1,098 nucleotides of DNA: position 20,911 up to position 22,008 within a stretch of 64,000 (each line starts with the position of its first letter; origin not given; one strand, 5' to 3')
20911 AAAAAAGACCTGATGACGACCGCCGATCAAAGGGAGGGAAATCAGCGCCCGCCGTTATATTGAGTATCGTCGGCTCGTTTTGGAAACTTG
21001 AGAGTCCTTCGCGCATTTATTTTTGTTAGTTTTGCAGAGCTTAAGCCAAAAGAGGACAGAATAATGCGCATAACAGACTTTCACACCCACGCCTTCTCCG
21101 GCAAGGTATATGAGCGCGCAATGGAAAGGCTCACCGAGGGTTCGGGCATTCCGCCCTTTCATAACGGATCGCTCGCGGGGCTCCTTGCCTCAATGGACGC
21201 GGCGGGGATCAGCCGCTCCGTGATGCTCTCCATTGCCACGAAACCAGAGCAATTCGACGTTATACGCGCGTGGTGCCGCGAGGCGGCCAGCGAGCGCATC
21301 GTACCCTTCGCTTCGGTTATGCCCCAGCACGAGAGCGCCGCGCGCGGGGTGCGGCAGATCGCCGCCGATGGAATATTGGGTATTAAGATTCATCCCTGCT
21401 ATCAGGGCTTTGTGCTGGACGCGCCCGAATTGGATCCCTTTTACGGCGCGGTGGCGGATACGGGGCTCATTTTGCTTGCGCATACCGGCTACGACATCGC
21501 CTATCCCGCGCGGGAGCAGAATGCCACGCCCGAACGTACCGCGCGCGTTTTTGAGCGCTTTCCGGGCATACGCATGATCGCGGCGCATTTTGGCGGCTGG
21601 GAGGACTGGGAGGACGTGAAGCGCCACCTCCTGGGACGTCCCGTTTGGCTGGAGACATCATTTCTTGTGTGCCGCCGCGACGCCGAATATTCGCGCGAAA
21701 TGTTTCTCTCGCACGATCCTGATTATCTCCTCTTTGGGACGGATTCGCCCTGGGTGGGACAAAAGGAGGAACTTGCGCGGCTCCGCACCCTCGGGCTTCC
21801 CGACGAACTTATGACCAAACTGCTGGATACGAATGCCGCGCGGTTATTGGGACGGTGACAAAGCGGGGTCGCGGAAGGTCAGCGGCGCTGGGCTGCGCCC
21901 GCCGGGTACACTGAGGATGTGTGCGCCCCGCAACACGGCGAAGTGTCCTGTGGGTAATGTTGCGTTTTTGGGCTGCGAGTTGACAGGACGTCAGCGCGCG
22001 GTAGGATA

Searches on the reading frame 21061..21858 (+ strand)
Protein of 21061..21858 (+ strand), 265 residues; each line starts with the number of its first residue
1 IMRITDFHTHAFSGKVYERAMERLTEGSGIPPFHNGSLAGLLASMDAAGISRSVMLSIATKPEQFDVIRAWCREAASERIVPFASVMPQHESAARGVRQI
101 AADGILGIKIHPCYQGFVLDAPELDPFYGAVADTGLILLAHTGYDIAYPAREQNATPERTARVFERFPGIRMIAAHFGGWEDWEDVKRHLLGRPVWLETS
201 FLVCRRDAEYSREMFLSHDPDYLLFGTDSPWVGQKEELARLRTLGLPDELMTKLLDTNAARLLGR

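Call 13: search_protein_families(library=pfam, proteins=[window:21061-21858:+])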
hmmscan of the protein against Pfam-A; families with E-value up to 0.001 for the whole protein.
window:21061-21858:+ (265 aa): 1 family
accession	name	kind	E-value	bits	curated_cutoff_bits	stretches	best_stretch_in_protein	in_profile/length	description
PF04909.20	Amidohydro_2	-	1.4e-31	110.8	26.4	1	35-265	37-289/289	Amidohydrolase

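Call 15: search_protein_families(library=ncbifam, proteins=[window:21061-21858:+], max_evalue=0.01)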
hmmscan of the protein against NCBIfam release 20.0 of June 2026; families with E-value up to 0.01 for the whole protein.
window:21061-21858:+ (265 aa): 0 families

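Call 19: find_homologous_proteins(query=window:21061-21858:+, max_evalue=1e-30)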
Query window:21061-21858:+ (265 aa): 1963 proteins with E <= 1e-30 among 6072 candidates; the best 120 are listed.
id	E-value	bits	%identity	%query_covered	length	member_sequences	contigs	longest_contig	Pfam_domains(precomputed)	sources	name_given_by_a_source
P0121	4.3e-162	556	92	99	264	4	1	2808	PF04909.21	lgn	-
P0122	2.1e-151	521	89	99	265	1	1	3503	PF04909.21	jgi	-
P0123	1.0e-141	489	81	99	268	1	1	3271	PF04909.21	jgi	jgi:predicted TIM-barrel fold metal-dependent hydrolase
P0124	6.4e-140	483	80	100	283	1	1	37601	PF04909.21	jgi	-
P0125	6.6e-139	480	86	92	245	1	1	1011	PF04909.21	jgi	jgi:predicted TIM-barrel fold metal-dependent hydrolase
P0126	1.5e-135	469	78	99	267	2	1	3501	PF04909.21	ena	-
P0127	3.0e-134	465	76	99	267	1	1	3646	PF04909.21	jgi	jgi:hypothetical protein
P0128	3.4e-113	396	68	98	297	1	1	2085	PF04909.21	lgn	-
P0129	7.9e-113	394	67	100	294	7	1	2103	PF04909.21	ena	-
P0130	1.4e-109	384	67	98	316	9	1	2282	PF04909.21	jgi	-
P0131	2.4e-106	373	64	98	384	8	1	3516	PF04909.21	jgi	-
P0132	2.7e-88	314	56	99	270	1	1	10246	PF01026.28,PF04909.21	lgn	-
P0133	2.3e-81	291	51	99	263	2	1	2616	PF04909.21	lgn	-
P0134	3.2e-79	284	50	98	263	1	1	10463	PF04909.21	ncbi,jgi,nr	ncbi:MAG: amidohydrolase family protein [Desulfobulbaceae bacterium]|jgi:predicted TIM-barrel fold m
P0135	3.9e-79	284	52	99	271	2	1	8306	PF04909.21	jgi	-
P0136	5.7e-79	283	49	99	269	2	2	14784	PF04909.21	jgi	-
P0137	7.8e-78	280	52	98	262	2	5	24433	PF04909.21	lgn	-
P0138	6.7e-77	277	51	99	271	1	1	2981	PF04909.21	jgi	jgi:hypothetical protein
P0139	1.4e-76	276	51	99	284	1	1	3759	PF04909.21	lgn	-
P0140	1.6e-76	275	51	96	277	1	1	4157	PF04909.21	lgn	-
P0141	1.7e-76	275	52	99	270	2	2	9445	PF04909.21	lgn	-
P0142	1.8e-76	275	49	99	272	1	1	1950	PF04909.21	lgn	-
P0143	2.0e-76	275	52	98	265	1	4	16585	PF04909.21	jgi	jgi:predicted TIM-barrel fold metal-dependent hydrolase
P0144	2.4e-76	275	49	98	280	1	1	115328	PF04909.21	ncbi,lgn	-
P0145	3.3e-76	274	48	100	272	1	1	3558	PF04909.21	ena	-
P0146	3.7e-76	274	53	92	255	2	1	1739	PF04909.21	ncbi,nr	ncbi:MAG: Amidohydrolase [candidate division BRC1 bacterium ADurb.BinA364]|nr:MAG: Amidohydrolase [c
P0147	3.8e-76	274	48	99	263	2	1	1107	PF04909.21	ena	-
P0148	4.8e-76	274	49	99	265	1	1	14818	PF01026.28,PF04909.21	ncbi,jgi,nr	ncbi:MAG: amidohydrolase family protein [Caldiserica bacterium]|nr:amidohydrolase family protein [Ca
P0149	5.3e-76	274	49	100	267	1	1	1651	PF04909.21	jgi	jgi:predicted TIM-barrel fold metal-dependent hydrolase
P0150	5.5e-76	274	48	99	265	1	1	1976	PF04909.21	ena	-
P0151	6.8e-76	273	48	98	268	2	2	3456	PF04909.21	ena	-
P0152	9.8e-76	273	50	99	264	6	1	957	PF01026.28,PF04909.21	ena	-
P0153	9.9e-76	273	49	99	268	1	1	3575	PF04909.21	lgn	-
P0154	1.0e-75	273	47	99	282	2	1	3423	PF04909.21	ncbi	ncbi:MAG: amidohydrolase family protein [Kiritimatiellia bacterium]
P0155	1.3e-75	272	50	99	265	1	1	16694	PF04909.21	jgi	-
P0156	1.8e-75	272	47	98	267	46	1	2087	PF04909.21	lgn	-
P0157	2.3e-75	272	48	100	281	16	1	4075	PF04909.21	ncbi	-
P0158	2.5e-75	271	50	98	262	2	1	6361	PF04909.21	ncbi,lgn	-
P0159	2.8e-75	271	48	100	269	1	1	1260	PF04909.21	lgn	-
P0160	2.9e-75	271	51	98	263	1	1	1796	PF04909.21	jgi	jgi:uncharacterized protein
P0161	3.1e-75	271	48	98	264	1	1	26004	PF01026.28,PF04909.21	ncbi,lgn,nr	ncbi:MAG: amidohydrolase [Desulfobulbus propionicus]|nr:MAG: amidohydrolase [Desulfobulbus propionic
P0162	3.3e-75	271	51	98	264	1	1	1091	PF04909.21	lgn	-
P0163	3.7e-75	271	51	99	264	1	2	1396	PF04909.21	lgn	-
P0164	3.8e-75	271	46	99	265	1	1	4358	PF04909.21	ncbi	ncbi:MAG: amidohydrolase family protein [Lentisphaerota bacterium]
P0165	5.8e-75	270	50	98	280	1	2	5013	PF04909.21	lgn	-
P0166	6.5e-75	270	48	99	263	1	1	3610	PF04909.21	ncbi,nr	ncbi:MAG: amidohydrolase family protein [Kiritimatiellota bacterium]|nr:amidohydrolase family protei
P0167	6.9e-75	270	50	98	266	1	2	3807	PF04909.21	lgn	-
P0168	1.0e-74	270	49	99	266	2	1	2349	PF01026.28,PF04909.21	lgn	-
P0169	1.1e-74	269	49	99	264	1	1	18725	PF01026.28,PF04909.21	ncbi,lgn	-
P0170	1.2e-74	269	50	98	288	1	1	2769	PF04909.21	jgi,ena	jgi:predicted TIM-barrel fold metal-dependent hydrolase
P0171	1.4e-74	269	49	99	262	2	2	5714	PF04909.21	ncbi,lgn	-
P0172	1.5e-74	269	51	99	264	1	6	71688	PF04909.21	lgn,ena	-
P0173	1.7e-74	269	48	98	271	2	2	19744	PF04909.21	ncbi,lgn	-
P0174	1.7e-74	269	48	99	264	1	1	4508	PF04909.21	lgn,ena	-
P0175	1.7e-74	269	48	98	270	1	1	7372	PF04909.21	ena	-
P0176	2.2e-74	268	48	99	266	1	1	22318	PF04909.21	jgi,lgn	jgi:hypothetical protein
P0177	2.3e-74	268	48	99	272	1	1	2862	PF04909.21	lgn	-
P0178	2.3e-74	268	50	99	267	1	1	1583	PF04909.21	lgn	-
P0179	2.4e-74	268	49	98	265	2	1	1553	PF04909.21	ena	-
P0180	2.5e-74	268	48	100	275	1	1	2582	PF04909.21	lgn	-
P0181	2.5e-74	268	48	99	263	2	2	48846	PF01026.28,PF04909.21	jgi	-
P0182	2.6e-74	268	47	99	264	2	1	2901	PF04909.21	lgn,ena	-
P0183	2.7e-74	268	50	99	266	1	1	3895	PF04909.21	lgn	-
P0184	2.8e-74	268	50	99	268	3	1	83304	PF04909.21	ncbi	-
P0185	2.9e-74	268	49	98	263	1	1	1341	PF01026.28,PF04909.21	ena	-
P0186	2.9e-74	268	48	99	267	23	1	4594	PF04909.21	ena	-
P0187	3.2e-74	268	49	99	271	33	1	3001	PF04909.21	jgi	jgi:predicted TIM-barrel fold metal-dependent hydrolase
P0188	3.4e-74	268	49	98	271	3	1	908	PF04909.21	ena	-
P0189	3.7e-74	268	47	99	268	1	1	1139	PF04909.21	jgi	jgi:predicted TIM-barrel fold metal-dependent hydrolase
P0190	4.1e-74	268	48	98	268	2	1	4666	PF04909.21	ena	-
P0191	4.8e-74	267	47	98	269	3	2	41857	PF04909.21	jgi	-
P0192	5.1e-74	267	48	98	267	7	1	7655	PF04909.21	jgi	-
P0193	5.2e-74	267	47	100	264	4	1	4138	PF04909.21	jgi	jgi:predicted TIM-barrel fold metal-dependent hydrolase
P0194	5.6e-74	267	48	99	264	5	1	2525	PF04909.21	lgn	-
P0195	6.1e-74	267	49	99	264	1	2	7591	PF04909.21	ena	-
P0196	6.4e-74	267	49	100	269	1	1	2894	PF01026.28,PF04909.21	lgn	-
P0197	6.9e-74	267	47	99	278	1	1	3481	PF04909.21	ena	-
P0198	7.0e-74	267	48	99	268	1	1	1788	PF04909.21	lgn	-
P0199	1.1e-73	266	51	98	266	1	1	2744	PF04909.21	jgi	jgi:predicted TIM-barrel fold metal-dependent hydrolase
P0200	1.2e-73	266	50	99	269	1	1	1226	PF04909.21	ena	-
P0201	1.2e-73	266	50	99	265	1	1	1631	PF04909.21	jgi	jgi:predicted TIM-barrel fold metal-dependent hydrolase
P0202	1.2e-73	266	47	99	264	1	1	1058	PF04909.21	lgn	-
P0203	1.8e-73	265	50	99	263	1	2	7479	PF04909.21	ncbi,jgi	jgi:predicted TIM-barrel fold metal-dependent hydrolase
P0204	1.9e-73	265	48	99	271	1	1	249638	PF04909.21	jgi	jgi:predicted TIM-barrel fold metal-dependent hydrolase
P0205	1.9e-73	265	49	98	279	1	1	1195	PF04909.21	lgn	-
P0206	2.3e-73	265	49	99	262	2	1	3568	PF04909.21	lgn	-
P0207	2.5e-73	265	50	99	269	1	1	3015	PF04909.21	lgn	-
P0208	2.5e-73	265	49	100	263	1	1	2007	PF01026.28,PF04909.21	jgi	jgi:uncharacterized protein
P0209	2.8e-73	265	49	98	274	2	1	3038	PF04909.21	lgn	-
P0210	2.9e-73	265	49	98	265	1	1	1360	PF04909.21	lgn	-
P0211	3.2e-73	265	50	98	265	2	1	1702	PF04909.21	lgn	-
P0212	3.3e-73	265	47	98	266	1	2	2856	PF04909.21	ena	-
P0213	3.8e-73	264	48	98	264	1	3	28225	PF01026.28,PF04909.21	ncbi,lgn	-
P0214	3.8e-73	264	47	99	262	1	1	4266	PF04909.21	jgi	jgi:predicted TIM-barrel fold metal-dependent hydrolase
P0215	4.0e-73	264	48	99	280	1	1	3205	PF04909.21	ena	-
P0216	4.4e-73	264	47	99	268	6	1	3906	PF04909.21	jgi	jgi:predicted TIM-barrel fold metal-dependent hydrolase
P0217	4.4e-73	264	47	99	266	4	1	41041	PF04909.21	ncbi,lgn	-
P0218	5.3e-73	264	48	99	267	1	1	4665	PF04909.21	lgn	-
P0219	5.4e-73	264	49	99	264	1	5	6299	PF01026.28,PF04909.21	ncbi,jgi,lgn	jgi:uncharacterized protein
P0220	6.4e-73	264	48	99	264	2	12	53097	PF04909.21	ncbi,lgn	-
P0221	7.0e-73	263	48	99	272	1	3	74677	PF04909.21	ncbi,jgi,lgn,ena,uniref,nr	ncbi:MAG TPA: amidohydrolase [Desulfurivibrio alkaliphilus]|uniref:Amidohydrolase n=1 Tax=Desulfuriv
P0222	7.5e-73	263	47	99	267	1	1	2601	PF04909.21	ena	-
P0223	9.1e-73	263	47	99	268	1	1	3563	PF04909.21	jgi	jgi:uncharacterized protein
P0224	9.8e-73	263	48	98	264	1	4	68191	PF04909.21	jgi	-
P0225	9.8e-73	263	49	98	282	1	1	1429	PF04909.21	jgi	jgi:predicted TIM-barrel fold metal-dependent hydrolase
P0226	9.9e-73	263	47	99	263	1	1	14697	PF04909.21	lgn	-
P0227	1.1e-72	263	49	99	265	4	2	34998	PF01026.28,PF04909.21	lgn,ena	-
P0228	1.1e-72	263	49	98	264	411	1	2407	PF04909.21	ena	-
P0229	1.1e-72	263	48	99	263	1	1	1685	PF04909.21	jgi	jgi:predicted TIM-barrel fold metal-dependent hydrolase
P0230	1.2e-72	263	51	99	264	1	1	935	PF04909.21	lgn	-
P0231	1.3e-72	263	48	98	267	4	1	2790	PF04909.21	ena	-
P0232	1.3e-72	263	48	99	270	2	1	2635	PF04909.21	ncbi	-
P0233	1.4e-72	263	46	99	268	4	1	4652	PF04909.21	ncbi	-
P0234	1.5e-72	262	49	100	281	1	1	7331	PF04909.21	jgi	-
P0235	1.6e-72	262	48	99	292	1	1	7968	PF04909.21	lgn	-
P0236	1.7e-72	262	48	100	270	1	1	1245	PF04909.21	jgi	jgi:hypothetical protein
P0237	1.7e-72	262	47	98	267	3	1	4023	PF04909.21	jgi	jgi:predicted TIM-barrel fold metal-dependent hydrolase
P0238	2.3e-72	262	47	98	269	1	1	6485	PF04909.21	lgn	-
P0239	3.0e-72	261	50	98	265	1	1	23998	PF04909.21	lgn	-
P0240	3.2e-72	261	46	99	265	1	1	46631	PF01026.28,PF04909.21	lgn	-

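Call 20: find_encoding_contigs(protein=P0124, flank=10000, max_places=4)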
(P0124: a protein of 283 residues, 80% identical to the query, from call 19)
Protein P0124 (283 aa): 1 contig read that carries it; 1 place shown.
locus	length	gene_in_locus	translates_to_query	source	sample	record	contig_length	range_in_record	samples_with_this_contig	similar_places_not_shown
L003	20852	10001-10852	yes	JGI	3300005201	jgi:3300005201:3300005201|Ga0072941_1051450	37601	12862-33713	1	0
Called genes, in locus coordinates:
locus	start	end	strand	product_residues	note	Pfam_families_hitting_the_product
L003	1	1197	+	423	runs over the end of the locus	PF13177:DNA_pol3_delta2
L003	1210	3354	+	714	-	PF02086:MethyltransfD12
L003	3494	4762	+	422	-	PF13487:HD_5, PF01966:HD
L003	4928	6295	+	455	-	PF00072:Response_reg, PF00158:Sigma54_activat, PF14532:Sigma54_activ_2, PF25601:AAA_lid_14, PF02954:HTH_8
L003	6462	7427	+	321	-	PF00140:Sigma70_r1_2, PF04542:Sigma70_r2, PF04539:Sigma70_r3, PF04545:Sigma70_r4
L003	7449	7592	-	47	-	-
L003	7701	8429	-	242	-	PF00149:Metallophos, PF12850:Metallophos_2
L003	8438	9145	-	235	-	PF01066:CDP-OH_P_transf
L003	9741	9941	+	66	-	-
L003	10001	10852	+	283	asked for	PF04909:Amidohydro_2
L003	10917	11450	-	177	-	PF09918:DUF2148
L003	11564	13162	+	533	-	-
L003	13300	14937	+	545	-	-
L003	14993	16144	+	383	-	PF10502:Peptidase_S26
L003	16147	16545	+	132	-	-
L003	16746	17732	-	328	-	PF13421:Band_7_1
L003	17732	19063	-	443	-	-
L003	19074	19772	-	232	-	PF04012:PspA_IM30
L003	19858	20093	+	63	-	-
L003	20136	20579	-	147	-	PF18812:PBECR3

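Call 21: find_encoding_contigs(protein=P0122, flank=10000, max_places=4)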
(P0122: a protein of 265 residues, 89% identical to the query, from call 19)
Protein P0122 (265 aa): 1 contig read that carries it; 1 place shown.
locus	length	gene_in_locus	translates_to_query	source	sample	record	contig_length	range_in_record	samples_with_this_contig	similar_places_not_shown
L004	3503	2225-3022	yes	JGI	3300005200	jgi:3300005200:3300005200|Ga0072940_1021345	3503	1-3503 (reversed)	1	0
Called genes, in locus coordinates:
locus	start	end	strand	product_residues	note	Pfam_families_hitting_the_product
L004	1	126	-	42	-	?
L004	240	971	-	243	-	-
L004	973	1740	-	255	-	PF01066:CDP-OH_P_transf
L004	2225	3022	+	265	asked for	PF04909:Amidohydro_2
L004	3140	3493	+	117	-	PF07883:Cupin_2 (faint)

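Call 22: find_encoding_contigs(protein=P0121, flank=10000, max_places=4)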
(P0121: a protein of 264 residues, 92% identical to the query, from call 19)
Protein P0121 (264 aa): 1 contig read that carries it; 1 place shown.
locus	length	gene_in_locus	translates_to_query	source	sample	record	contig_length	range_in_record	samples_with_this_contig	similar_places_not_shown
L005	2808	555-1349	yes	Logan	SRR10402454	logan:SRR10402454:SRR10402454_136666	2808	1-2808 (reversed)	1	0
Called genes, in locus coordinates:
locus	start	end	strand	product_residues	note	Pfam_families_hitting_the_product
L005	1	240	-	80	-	?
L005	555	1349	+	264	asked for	PF04909:Amidohydro_2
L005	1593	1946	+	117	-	PF07883:Cupin_2 (weak)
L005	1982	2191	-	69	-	PF15738:YafQ_toxin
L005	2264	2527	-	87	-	PF04221:RelB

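Call 23: find_encoding_contigs(protein=P0123, flank=10000, max_places=4)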
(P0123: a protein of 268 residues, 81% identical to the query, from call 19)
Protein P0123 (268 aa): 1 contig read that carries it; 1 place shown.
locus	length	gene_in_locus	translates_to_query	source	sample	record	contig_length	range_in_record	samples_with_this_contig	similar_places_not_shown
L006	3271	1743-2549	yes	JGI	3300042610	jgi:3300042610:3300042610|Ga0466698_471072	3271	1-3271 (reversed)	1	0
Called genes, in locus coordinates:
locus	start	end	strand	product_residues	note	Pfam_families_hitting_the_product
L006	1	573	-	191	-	?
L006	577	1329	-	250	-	PF01066:CDP-OH_P_transf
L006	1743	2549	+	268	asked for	PF04909:Amidohydro_2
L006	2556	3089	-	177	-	PF09918:DUF2148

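Call 36: find_encoding_contigs(protein=P0126, flank=10000, max_places=4)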
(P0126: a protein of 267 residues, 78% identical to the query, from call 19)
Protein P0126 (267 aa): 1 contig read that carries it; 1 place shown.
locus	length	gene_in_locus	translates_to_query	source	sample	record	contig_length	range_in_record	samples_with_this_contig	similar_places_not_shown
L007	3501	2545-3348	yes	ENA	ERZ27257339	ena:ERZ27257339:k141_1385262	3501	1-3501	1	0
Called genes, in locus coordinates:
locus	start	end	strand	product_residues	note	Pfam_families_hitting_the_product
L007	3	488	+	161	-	?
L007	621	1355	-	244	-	PF00149:Metallophos, PF12850:Metallophos_2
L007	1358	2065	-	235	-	PF01066:CDP-OH_P_transf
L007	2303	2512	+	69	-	-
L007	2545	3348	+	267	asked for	PF04909:Amidohydro_2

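Call 37: find_encoding_contigs(protein=P0127, flank=10000, max_places=4)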
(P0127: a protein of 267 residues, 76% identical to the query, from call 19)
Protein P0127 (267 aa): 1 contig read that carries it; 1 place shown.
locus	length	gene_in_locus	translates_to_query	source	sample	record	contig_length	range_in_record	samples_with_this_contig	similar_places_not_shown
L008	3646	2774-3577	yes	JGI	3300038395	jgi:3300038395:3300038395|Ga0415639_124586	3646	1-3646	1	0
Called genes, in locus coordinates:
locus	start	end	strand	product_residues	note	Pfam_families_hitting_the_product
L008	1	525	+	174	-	?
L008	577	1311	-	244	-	PF00149:Metallophos, PF12850:Metallophos_2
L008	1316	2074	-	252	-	PF01066:CDP-OH_P_transf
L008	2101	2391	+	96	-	-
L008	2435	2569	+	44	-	-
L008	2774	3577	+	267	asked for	PF04909:Amidohydro_2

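Call 51: find_related_loci(query=window:21061-21858:+, collection=genome_contigs, flank=6000)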
Query window:21061-21858:+ (265 aa) in genome_contigs; peptide patterns used: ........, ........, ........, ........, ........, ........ (x = any residue, [..] = any of these).
599 stretches matched a pattern (row limit reached: there are more); 6 encode a relative of the query (tblastn E <= 1e-3); 6 distinct loci.
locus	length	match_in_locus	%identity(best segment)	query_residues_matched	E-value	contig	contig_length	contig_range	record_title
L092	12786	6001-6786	49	2-264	3e-81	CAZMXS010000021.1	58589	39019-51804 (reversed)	MAG TPA_asm: uncultured Verrucomicrobiota bacterium isolate SRP167436_co1_345 genome assembly, contig: NODE_601_length_5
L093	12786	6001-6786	43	1-263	9e-73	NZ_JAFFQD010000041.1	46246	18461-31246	Desulfogranum marinum strain DSM 2058 NODE_41_length_46246_cov_28.8738, whole genome shotgun sequence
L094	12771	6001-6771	45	6-263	8e-73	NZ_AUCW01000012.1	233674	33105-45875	Desulfogranum mediterraneum DSM 13871 G494DRAFT_scaffold00008.8_C, whole genome shotgun sequence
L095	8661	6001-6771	41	6-263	2e-67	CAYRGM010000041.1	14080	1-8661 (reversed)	MAG TPA_asm: uncultured Desulfobulbaceae bacterium isolate binchicken_co112_41 genome assembly, contig: NODE_1772_length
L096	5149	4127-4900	43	6-264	6e-67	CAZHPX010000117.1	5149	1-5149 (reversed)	MAG TPA_asm: uncultured Desulfobulbaceae bacterium isolate SRP345593_co1_170 genome assembly, contig: NODE_9146_length_5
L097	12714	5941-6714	41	6-264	2e-66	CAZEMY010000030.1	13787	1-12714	MAG TPA_asm: uncultured Desulfobulbaceae bacterium isolate SRP345593_co1_94 genome assembly, contig: NODE_1368_length_13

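Call 60: search_protein_families(library=pfam, proteins=[L005:1982-2191:-, L005:2264-2527:-], max_evalue=0.01)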
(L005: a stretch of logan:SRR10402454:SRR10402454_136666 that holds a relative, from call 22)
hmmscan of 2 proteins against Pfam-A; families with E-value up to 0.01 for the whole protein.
L005:1982-2191:- (69 aa): 2 families
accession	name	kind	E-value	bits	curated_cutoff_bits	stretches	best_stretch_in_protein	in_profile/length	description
PF15738.11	YafQ_toxin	-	6.2e-26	90.9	30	1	1-68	23-88/88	Bacterial toxin of type II toxin-antitoxin system, YafQ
PF05016.21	ParE_toxin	-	0.0034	18.4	23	1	5-56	33-80/89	ParE toxin of type II toxin-antitoxin system, parDE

L005:2264-2527:- (87 aa): 1 family
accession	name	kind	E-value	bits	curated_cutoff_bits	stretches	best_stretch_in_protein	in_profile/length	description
PF04221.18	RelB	-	1.1e-10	41.7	22.4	1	3-80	3-79/82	RelB antitoxin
